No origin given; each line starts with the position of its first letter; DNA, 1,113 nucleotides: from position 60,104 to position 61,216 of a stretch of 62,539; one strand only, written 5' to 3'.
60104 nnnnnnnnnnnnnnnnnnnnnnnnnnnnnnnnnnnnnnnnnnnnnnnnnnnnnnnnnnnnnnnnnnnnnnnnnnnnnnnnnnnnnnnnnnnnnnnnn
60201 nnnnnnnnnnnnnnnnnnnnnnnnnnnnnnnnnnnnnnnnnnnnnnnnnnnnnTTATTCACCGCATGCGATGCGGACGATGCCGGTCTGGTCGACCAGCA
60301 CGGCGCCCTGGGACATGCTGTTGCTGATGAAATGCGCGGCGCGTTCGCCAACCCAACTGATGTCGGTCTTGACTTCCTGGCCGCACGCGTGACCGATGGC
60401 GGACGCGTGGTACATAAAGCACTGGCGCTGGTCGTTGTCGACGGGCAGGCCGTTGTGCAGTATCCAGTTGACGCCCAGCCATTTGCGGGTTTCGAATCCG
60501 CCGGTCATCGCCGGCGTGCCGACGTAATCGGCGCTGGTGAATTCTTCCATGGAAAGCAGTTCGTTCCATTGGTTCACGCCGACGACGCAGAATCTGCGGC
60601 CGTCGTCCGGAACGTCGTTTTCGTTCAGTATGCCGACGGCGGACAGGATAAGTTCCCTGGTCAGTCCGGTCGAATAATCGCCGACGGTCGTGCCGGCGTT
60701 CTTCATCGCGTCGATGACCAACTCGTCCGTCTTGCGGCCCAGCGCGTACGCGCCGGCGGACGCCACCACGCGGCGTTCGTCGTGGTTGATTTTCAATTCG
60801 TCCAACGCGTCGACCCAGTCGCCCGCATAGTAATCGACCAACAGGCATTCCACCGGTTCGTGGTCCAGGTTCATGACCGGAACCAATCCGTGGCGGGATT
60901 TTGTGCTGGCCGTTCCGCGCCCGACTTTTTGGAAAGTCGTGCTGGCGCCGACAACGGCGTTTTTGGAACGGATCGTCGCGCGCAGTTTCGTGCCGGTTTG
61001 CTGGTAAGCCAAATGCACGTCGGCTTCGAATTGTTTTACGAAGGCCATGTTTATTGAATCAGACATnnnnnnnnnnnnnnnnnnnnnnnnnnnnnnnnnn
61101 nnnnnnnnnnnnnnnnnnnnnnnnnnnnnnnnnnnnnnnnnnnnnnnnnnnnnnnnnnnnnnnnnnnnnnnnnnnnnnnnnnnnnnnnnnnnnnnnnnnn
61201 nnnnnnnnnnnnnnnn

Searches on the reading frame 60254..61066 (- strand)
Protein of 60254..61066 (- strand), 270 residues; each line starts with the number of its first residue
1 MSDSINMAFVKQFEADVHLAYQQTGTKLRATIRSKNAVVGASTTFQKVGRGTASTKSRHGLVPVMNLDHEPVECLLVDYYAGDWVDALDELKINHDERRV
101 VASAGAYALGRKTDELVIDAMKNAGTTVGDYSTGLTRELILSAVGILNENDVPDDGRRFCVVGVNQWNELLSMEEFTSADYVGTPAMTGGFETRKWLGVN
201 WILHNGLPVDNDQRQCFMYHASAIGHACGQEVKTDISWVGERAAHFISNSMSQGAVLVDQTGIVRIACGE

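Call 73: search_protein_families(library=pfam, proteins=[window:60254-61066:-], max_evalue=0.01)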
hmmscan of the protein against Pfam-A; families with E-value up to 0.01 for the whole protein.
window:60254-61066:- (270 aa): 2 families
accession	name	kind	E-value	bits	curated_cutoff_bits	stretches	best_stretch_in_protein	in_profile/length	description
PF19821.5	Phage_capsid_2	-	3.9e-74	250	25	1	5-270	1-293/293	Phage capsid protein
PF25209.1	Phage_capsid_4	-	0.0002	22.2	27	1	62-189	60-183/262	Phage capsid protein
